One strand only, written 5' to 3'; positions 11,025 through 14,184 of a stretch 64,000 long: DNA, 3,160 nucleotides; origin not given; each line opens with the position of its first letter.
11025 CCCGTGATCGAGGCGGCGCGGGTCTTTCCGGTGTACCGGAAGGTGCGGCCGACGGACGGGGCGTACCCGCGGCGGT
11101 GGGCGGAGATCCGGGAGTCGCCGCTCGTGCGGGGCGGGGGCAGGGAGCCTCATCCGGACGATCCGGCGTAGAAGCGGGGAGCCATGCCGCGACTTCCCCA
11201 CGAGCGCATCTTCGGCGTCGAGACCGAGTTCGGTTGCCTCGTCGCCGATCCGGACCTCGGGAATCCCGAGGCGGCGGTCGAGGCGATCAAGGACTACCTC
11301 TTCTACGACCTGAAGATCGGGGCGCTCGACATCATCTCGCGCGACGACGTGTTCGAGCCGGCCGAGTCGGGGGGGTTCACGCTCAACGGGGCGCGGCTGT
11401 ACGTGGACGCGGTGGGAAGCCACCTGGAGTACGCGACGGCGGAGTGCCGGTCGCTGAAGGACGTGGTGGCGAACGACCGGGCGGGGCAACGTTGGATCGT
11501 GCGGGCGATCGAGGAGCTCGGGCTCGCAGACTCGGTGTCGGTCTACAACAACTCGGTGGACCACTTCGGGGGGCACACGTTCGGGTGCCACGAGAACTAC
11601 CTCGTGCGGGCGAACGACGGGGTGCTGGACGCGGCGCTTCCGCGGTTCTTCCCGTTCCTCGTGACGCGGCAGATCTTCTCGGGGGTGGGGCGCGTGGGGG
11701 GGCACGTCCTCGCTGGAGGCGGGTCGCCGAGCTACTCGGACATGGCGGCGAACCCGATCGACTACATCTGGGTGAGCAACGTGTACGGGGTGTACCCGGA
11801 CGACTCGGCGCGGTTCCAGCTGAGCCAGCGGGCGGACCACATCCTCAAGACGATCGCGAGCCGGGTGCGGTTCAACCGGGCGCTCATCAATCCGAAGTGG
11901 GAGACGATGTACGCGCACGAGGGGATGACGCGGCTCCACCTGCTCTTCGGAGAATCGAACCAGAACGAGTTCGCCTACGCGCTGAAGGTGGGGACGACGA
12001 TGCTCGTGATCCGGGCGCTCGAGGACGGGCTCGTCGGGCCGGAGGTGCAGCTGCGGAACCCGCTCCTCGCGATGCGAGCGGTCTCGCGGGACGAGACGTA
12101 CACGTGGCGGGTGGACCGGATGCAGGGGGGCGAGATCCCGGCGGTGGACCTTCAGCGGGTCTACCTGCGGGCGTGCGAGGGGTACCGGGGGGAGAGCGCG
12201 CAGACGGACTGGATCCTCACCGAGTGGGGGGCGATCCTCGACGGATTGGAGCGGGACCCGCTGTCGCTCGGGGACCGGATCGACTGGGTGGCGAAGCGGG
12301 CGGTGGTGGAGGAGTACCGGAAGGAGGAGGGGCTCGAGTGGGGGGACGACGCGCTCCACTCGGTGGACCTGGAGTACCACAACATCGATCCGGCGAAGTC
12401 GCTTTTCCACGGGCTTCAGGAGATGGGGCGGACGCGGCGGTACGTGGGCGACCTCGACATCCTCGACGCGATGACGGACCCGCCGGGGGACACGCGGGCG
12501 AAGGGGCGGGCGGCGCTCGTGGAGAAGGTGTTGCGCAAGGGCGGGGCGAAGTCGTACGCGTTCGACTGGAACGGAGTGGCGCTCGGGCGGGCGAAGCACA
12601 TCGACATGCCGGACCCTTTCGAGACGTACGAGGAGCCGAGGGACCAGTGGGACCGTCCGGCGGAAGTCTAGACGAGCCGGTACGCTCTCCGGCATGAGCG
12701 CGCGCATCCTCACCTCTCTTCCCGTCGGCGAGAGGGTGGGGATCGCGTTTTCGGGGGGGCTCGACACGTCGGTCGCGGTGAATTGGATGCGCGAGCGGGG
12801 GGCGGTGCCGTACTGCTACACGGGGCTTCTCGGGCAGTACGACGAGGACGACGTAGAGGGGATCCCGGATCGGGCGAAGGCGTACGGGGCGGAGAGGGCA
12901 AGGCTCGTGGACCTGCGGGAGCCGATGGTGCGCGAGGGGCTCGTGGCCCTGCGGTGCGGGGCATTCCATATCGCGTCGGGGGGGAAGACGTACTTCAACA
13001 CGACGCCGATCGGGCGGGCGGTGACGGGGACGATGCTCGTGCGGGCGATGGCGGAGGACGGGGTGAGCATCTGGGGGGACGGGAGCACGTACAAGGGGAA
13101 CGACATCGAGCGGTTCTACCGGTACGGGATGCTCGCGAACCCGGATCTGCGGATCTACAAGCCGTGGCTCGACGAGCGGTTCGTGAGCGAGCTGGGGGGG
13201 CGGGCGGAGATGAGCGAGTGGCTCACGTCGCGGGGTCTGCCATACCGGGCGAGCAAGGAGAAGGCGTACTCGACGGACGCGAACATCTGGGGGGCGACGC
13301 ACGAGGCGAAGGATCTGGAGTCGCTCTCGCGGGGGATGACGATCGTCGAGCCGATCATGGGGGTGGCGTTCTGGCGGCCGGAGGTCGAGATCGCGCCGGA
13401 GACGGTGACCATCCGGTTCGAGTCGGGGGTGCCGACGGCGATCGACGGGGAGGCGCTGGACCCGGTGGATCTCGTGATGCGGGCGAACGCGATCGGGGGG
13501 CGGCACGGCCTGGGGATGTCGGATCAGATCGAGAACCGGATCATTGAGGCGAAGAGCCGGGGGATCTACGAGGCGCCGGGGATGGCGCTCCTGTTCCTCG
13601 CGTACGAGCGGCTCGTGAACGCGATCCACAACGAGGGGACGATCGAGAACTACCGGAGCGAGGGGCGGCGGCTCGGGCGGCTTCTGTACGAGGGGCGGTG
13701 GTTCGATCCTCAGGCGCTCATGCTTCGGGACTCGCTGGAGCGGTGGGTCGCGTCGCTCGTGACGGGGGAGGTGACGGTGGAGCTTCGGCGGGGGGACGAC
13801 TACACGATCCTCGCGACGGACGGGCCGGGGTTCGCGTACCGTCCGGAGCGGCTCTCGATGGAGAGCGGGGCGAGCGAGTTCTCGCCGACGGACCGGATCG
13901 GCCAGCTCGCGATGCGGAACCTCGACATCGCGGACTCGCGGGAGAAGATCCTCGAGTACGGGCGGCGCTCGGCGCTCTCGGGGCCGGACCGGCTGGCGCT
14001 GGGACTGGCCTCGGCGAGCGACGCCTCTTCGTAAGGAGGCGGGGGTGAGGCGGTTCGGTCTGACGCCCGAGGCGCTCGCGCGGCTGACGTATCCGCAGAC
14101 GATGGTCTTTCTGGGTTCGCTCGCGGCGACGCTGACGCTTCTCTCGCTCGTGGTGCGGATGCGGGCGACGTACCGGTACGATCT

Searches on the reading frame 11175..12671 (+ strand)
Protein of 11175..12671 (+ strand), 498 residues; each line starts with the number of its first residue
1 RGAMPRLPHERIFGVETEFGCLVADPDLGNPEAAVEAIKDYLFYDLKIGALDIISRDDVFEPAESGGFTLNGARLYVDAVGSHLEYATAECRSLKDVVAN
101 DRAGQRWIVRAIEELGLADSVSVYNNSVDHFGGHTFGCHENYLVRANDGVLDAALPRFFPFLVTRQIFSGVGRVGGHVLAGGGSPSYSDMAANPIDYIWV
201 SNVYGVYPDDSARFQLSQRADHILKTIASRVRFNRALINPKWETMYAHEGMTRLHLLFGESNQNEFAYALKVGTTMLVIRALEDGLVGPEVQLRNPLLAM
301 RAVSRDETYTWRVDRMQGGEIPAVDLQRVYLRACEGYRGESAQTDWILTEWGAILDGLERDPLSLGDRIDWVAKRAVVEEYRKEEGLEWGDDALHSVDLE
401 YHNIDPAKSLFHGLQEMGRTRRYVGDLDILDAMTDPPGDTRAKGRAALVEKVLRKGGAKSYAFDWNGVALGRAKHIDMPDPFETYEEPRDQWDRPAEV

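Call 69: search_protein_families(library=ncbifam, proteins=[window:11175-12671:+], max_evalue=0.00001)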
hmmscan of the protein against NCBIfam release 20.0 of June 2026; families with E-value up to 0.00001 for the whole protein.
window:11175-12671:+ (498 aa): 2 families
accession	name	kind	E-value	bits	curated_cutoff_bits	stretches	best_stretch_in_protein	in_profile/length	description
TIGR03686.1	pupylate_PafA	equivalog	3.7e-84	283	551.3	1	11-488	2-449/457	Pup--protein ligase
TIGR03688.1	depupylase_Dop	equivalog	2.4e-81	274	492.3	2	211-452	197-441/485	depupylase/deamidase Dop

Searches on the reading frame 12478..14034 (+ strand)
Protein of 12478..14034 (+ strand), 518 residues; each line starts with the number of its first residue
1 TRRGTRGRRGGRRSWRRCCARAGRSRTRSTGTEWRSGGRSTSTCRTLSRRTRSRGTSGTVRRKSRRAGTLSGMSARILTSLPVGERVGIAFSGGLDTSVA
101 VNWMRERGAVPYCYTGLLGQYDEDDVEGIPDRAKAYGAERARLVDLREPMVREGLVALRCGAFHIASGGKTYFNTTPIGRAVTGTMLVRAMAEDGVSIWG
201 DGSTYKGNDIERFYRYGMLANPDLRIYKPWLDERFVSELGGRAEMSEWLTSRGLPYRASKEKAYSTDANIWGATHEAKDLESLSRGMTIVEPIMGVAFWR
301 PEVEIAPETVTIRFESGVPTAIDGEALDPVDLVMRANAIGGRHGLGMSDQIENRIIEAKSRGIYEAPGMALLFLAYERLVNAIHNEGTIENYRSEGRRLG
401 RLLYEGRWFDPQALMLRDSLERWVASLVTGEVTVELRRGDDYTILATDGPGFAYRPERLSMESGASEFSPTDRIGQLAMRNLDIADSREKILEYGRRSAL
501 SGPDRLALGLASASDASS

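Call 69: search_protein_families(library=ncbifam, proteins=[window:12478-14034:+], max_evalue=0.00001)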
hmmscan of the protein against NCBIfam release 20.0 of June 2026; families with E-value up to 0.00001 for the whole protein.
window:12478-14034:+ (518 aa): 6 families
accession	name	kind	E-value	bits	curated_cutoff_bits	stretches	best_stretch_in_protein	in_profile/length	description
NF003779.0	PRK05370.1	equivalog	1.6e-237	788.6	657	1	75-502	2-431/448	argininosuccinate synthase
TIGR00032.1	argG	equivalog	3.6e-140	467.7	268.2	1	86-490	1-392/394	argininosuccinate synthase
NF001770.0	PRK00509.1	equivalog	1.8e-65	221.6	334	1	85-470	5-377/401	argininosuccinate synthase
NF010392.0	PRK13820.1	equivalog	7.4e-45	153.6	512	1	86-463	4-366/395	argininosuccinate synthase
NF003385.0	PRK04527.1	equivalog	4.8e-27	94.6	603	1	86-440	5-348/401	argininosuccinate synthase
NF038212.1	argG_rel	exception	1e-18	67.4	425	1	249-441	169-356/381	argininosuccinate synthase-related protein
